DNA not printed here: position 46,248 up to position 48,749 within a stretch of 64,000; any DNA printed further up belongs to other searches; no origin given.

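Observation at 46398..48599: STAND NTPase-TPR protein lacking any effector or DNA-binding domain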

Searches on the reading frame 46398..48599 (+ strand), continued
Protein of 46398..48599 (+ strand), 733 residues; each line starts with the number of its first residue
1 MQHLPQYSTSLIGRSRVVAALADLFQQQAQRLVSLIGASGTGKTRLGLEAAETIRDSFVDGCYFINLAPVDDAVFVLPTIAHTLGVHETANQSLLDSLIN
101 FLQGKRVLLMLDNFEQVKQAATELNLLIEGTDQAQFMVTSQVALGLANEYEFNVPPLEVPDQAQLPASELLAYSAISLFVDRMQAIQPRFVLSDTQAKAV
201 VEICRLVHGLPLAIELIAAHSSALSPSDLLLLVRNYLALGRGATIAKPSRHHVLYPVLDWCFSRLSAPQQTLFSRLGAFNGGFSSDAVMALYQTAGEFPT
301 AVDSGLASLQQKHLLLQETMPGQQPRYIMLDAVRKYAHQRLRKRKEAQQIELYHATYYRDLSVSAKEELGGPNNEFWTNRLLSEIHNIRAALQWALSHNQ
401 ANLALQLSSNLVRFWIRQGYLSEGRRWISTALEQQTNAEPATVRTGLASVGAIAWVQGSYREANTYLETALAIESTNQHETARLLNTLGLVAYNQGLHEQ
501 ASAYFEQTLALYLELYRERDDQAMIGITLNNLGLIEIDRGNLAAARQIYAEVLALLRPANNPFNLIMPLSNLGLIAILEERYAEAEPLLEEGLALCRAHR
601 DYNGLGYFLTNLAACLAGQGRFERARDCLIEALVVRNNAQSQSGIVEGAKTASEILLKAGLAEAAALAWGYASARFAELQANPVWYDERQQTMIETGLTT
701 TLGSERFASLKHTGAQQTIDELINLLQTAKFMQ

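Call 46: fold_search(model_id=the predicted structure, library=pdb)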
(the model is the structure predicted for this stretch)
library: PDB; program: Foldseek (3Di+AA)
matches with E <= 10: 1646; with E <= 0.001: 225
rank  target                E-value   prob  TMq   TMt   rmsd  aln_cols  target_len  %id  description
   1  6mfv_A                2.5e-13  1.00  0.58  0.65   8.7       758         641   14  Crystal structure of the Signal Transduction ATPase with Numerous Domains (STAND) protein with a tetratricopeptide rep (released 2019-02-20)
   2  1z6t_A                3.2e-08  1.00  0.44  0.55   6.9       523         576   13  Structure of the apoptotic protease-activating factor 1 bound to ADP (released 2005-04-19)
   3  1z6t_B                6.9e-08  1.00  0.42  0.50   8.0       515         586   14  Structure of the apoptotic protease-activating factor 1 bound to ADP (released 2005-04-19)
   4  3sfz                  7.4e-08  1.00  0.42  0.29   8.1       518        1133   13  Crystal structure of full-length murine Apaf-1 (released 2011-08-24)
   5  3j2t_A                1.4e-07  1.00  0.23  0.16  25.4       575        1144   14  An improved model of the human apoptosome (released 2013-04-10)
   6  3shf                  1.8e-07  1.00  0.41  0.28   8.7       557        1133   14  Crystal structure of the R265S mutant of full-length murine Apaf-1 (released 2011-08-24)
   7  5juy_A                2.7e-07  1.00  0.25  0.17  25.7       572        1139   13  Active human apoptosome with procaspase-9 (released 2016-10-19)
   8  3sf4_A                3.2e-07  1.00  0.28  0.51   9.5       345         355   18  Crystal structure of the complex between the conserved cell polarity proteins Inscuteable and LGN (released 2011-11-23)
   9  6hc2_S                3.5e-07  1.00  0.31  0.55   8.4       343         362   18  Crystal structure of NuMA/LGN hetero-hexamers (released 2019-05-29)
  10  6hc2_E                6.1e-07  1.00  0.30  0.54   8.6       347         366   18  Crystal structure of NuMA/LGN hetero-hexamers (released 2019-05-29)
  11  3sf4_C                7.2e-07  1.00  0.30  0.57   7.9       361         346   17  Crystal structure of the complex between the conserved cell polarity proteins Inscuteable and LGN (released 2011-11-23)
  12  5juy_B                8.1e-07  1.00  0.25  0.15  25.7       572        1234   13  Active human apoptosome with procaspase-9 (released 2016-10-19)
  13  6hc2_C                8.4e-07  1.00  0.30  0.54   8.6       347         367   18  Crystal structure of NuMA/LGN hetero-hexamers (released 2019-05-29)
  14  5a7d_H                9.1e-07  1.00  0.29  0.54  10.2       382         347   16  Tetrameric assembly of LGN with Inscuteable (released 2016-08-03)
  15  7crc_B                9.1e-07  1.00  0.25  0.17  15.1       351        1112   16  Cryo-EM structure of plant NLR RPP1 tetramer in complex with ATR1 (released 2020-12-16)
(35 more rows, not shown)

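Call 55: find_related_loci(query=A2, collection=metagenome_contigs, flank=6000)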
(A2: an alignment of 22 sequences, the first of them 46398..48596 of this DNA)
Query A2 (733 aa) in metagenome_contigs; peptide patterns used: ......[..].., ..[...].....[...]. (x = any residue, [..] = any of these).
600 stretches matched a pattern (row limit reached: there are more); 443 encode a relative of the query (tblastn E <= 1e-3); the best 80 are kept; 79 distinct loci.
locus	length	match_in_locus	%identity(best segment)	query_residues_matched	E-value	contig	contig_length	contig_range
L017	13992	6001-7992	36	3-669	2e-115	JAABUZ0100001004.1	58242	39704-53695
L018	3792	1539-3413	38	3-646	1e-116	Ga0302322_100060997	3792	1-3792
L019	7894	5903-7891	37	4-669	1e-112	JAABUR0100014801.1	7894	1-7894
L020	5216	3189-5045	38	3-625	2e-112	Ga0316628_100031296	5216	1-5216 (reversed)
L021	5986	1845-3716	38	3-625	4e-112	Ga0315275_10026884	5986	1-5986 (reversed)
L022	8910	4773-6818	35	3-684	2e-109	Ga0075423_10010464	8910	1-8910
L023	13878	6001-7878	36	3-646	1e-104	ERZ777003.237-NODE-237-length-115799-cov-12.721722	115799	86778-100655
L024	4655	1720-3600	38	3-628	4e-103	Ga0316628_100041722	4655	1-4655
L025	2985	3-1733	38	45-625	3e-103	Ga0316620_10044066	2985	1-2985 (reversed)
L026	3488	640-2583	35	3-647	2e-101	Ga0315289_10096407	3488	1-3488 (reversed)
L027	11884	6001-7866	35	1-622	7e-99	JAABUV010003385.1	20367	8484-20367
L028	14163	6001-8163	33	1-723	2e-93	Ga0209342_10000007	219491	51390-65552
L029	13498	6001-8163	33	1-723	2e-93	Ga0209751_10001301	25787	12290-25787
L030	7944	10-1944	35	4-647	3e-93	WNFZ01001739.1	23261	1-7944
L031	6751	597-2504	34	4-625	3e-90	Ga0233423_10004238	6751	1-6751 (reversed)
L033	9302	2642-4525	32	4-663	1e-88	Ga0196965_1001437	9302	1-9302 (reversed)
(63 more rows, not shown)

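Call 63: search_solved_structures(query=A1, max_evalue=0.001, show_alignments=3)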
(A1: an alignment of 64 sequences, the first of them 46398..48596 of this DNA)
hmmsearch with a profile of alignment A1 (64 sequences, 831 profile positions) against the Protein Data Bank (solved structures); distinct sequences matched with E-value up to 0.001: 192 (the best 60 are shown).
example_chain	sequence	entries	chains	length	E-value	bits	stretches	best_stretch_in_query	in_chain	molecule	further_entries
9qhb_A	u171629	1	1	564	1.5e-134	453.7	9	545-695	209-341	Engineered tetratricopeptide repeat protein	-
9qhc_A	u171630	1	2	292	1.8e-54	188.8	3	545-735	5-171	Engineered tetratricopeptide repeat protein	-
8bu0_A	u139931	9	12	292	8.4e-50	173.3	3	545-695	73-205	Consensus tetratricopeptide repeat protein | Crystal structure of an 8-repeat consensus TPR superhelix with Zinc. | Monomer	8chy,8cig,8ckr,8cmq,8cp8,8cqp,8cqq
4wng_A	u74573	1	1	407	4.6e-43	151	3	545-680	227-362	G-protein-signaling modulator 2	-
3sf4_A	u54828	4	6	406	6.4e-43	150.5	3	544-680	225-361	G-protein-signaling modulator 2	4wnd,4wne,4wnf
6hc2_A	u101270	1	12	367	3e-40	141.7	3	546-675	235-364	G-protein-signaling modulator 2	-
5a6c_A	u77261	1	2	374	8.2e-40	140.3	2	562-746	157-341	G-PROTEIN-SIGNALING MODULATOR 2, AFADIN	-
3ro2_A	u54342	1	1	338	5.2e-39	137.6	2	561-741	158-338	G-protein-signaling modulator 2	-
4g2v_A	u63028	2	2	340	6e-39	137.4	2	561-741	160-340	G-protein-signaling modulator 2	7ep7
5a7d_B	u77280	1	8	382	6.2e-39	137.4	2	562-744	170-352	PINS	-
4a1s_A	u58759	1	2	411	3.6e-37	131.5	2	562-737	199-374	PARTNER OF INSCUTEABLE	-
8k60_I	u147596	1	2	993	2.9e-36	128.5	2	536-789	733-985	Regulatory protein AfsR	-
8jke_I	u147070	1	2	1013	3.8e-35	124.9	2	536-789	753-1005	Regulatory protein AfsR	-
7obi_A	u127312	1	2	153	4.2e-35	124.7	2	546-680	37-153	CTPR-rv4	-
6fuz_A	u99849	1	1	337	4.6e-33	117.9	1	543-739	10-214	Kinesin light chain 1,Kinesin light chain 1,C-Jun-amino-terminal kinase-interacting protei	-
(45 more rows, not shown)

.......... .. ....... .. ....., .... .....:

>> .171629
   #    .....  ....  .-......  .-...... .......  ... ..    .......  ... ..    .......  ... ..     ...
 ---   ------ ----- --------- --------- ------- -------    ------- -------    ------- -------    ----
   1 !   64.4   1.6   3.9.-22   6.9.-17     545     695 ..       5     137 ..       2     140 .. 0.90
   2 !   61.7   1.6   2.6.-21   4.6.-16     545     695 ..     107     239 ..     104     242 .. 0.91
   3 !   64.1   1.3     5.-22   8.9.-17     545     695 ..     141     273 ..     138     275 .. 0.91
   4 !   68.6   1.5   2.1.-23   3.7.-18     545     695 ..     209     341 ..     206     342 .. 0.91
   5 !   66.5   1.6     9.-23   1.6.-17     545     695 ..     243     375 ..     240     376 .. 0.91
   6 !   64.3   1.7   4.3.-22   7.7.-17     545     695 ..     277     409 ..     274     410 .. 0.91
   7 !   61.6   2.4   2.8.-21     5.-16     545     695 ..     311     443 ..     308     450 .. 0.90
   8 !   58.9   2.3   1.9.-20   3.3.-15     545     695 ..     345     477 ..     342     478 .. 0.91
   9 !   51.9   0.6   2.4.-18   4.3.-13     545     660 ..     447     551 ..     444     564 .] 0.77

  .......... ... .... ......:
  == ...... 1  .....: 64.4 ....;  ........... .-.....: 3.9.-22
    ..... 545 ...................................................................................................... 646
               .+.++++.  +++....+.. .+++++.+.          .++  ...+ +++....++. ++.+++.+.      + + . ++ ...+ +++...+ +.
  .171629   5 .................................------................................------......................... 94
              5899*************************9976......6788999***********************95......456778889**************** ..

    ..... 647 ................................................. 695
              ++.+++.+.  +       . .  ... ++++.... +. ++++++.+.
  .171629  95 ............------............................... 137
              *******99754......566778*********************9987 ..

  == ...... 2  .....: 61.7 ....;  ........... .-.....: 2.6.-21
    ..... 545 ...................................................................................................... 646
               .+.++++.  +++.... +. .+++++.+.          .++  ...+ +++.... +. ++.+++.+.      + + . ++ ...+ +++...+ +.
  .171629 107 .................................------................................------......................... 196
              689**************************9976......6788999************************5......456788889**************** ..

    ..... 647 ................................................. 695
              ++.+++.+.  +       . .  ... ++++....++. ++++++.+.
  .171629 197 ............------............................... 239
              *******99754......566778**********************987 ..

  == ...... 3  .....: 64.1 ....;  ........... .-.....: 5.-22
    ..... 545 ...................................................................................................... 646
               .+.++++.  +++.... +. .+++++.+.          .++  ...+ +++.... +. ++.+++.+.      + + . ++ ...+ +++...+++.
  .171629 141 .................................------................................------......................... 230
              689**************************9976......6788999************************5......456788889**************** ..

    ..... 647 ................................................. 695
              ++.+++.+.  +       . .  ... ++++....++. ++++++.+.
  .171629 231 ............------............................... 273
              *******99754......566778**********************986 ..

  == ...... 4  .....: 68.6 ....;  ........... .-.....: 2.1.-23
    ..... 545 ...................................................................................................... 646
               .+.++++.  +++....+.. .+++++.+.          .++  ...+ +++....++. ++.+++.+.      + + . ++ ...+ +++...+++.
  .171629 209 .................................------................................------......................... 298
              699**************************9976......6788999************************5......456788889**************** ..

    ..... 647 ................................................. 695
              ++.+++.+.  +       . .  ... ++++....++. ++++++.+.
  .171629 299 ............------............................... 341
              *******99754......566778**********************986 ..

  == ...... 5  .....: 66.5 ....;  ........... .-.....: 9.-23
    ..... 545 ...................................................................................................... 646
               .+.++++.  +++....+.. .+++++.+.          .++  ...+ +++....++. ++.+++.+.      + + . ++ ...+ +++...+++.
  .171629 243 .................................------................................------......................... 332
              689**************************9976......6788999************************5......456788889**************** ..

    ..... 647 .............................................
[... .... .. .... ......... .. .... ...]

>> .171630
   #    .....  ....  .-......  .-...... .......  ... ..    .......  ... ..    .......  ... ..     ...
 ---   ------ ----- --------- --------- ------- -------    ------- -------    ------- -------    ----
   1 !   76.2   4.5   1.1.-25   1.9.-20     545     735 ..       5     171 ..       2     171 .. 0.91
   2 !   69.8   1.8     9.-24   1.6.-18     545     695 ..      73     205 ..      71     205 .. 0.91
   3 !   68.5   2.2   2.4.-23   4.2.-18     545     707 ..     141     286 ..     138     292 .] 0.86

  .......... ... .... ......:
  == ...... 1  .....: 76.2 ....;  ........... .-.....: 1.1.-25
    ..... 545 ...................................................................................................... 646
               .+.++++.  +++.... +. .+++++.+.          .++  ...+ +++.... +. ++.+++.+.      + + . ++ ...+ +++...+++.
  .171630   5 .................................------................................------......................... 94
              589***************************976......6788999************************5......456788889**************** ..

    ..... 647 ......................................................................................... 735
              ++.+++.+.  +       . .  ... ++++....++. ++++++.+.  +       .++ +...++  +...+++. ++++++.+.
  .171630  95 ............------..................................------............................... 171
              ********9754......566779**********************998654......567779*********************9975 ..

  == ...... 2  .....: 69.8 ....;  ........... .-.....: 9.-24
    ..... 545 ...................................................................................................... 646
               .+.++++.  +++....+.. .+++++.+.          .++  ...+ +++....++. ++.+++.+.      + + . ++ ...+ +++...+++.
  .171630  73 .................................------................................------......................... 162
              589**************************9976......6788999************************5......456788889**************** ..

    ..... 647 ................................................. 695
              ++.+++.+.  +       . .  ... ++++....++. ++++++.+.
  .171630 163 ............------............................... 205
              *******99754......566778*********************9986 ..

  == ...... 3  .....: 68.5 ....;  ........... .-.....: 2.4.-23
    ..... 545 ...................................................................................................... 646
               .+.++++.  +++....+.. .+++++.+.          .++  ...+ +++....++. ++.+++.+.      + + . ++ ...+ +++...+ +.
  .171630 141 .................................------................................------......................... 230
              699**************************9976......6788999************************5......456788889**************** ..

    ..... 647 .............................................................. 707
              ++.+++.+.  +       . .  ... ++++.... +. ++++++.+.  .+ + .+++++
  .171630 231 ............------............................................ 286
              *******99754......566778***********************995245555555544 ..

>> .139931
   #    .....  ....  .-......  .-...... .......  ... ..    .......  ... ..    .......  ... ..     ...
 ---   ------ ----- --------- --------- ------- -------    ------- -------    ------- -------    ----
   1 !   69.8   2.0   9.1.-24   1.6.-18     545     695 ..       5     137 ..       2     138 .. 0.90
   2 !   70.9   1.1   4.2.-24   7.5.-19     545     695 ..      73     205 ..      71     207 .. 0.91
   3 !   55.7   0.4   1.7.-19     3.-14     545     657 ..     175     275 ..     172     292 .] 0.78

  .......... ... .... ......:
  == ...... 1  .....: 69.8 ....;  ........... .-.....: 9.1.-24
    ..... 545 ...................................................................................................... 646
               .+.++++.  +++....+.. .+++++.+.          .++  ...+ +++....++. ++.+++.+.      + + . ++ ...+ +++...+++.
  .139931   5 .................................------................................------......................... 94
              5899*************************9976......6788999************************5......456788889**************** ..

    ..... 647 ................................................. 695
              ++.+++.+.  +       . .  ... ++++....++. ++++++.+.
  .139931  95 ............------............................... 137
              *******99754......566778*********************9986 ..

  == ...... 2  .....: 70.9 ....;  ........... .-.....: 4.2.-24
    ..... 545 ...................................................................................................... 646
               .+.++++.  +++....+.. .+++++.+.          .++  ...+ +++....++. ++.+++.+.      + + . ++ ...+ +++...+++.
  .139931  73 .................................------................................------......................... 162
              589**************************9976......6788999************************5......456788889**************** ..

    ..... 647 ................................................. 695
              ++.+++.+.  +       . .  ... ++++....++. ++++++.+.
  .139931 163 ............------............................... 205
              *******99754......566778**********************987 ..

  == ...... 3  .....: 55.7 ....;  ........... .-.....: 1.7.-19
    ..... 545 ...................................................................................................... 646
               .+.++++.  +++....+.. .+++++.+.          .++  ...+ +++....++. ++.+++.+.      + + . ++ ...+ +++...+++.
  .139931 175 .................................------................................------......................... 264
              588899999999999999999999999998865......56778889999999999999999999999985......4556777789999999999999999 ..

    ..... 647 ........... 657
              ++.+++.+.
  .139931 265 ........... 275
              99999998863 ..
